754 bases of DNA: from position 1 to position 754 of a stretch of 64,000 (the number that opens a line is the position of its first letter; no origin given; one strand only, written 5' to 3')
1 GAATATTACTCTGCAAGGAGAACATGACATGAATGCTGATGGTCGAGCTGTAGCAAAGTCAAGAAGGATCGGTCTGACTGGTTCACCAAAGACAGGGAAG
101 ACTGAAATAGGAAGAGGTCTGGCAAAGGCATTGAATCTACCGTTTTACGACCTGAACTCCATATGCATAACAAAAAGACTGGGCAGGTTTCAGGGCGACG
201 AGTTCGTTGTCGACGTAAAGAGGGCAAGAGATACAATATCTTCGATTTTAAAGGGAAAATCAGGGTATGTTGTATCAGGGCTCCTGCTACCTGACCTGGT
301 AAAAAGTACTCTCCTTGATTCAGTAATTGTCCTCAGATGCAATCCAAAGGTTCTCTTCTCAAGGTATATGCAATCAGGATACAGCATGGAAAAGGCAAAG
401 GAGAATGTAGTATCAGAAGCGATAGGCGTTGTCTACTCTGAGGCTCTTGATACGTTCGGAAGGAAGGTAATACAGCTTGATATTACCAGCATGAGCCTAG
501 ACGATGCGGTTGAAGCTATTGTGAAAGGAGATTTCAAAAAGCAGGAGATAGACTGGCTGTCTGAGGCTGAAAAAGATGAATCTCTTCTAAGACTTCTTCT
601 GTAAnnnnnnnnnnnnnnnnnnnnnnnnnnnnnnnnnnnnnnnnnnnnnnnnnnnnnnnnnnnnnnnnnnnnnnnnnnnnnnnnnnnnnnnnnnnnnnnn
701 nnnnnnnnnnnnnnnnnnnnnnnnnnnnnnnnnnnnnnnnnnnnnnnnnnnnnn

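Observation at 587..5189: Tad/Epd-like pilus operon ending in a HerA/FtsK-type ATPase: possible pilus-coupled macromolecule translocation module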

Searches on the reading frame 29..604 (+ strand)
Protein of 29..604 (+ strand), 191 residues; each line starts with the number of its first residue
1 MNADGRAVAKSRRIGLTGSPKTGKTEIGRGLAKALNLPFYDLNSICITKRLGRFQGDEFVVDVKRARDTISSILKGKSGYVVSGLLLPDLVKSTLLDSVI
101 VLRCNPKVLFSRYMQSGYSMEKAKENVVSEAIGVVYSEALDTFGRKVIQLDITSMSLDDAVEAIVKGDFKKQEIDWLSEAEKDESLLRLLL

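Call 3: search_protein_families(library=pfam, proteins=[window:29-604:+], max_evalue=0.1)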
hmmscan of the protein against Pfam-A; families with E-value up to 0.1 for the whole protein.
window:29-604:+ (191 aa): 4 families
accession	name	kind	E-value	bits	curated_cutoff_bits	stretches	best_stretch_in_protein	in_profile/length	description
PF13238.12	AAA_18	-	1.9e-12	48.2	29.4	1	14-132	1-127/128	AAA domain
PF01202.28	SKI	-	0.00014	22.5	22.1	1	22-54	3-34/159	Shikimate kinase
PF13189.12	Cytidylate_kin2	-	0.0099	16.5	28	1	14-65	2-52/176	Cytidylate kinase-like family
PF00004.35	AAA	-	0.01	16.7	21.2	1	16-48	3-35/131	ATPase family associated with various cellular activities (AAA)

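Call 4: search_protein_families(library=ncbifam, proteins=[window:29-604:+], max_evalue=0.1)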
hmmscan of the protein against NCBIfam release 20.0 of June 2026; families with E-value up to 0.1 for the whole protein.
window:29-604:+ (191 aa): 13 families
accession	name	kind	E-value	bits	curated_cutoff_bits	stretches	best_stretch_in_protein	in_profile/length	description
NF003012.0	PRK03839.1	equivalog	1e-23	84.2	152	1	13-167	2-150/180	putative kinase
NF001866.0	PRK00625.1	equivalog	8.3e-06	26.1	142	1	14-47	3-36/173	shikimate kinase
NF010553.0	PRK13947.1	equivalog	9e-05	22.7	204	1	14-169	4-166/173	shikimate kinase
NF010554.0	PRK13948.1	equivalog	0.00035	20.2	217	1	14-121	13-128/192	shikimate kinase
NF003456.0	PRK05057.1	equivalog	0.00043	20.2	195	1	9-52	2-44/173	shikimate kinase AroK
NF010552.0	PRK13946.1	equivalog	0.00093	18.8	186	1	6-42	18-54/198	shikimate kinase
NF006015.0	PRK08154.1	subfamily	0.0014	17.8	204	1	6-45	131-170/314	anaerobic benzoate catabolism transcriptional regulator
NF010555.0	PRK13949.1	equivalog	0.0067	16.5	180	1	12-44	2-34/175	shikimate kinase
NF010627.0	PRK14021.1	equivalog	0.029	12.8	565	0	16-44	11-39/542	bifunctional shikimate kinase/3-dehydroquinate synthase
NF042959.1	IteA_antiphage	equivalog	0.048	12.8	510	1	8-39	122-153/367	anti-phage ATPase IteA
NF002988.0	PRK03731.1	equivalog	0.053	13.3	161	0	13-45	4-36/174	shikimate kinase AroL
TIGR00152.1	TIGR00152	equivalog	0.054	13.3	65.55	0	92-125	120-154/188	dephospho-CoA kinase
TIGR00390.1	hslU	equivalog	0.059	12.3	362.45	0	14-43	50-79/441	ATP-dependent protease ATPase subunit HslU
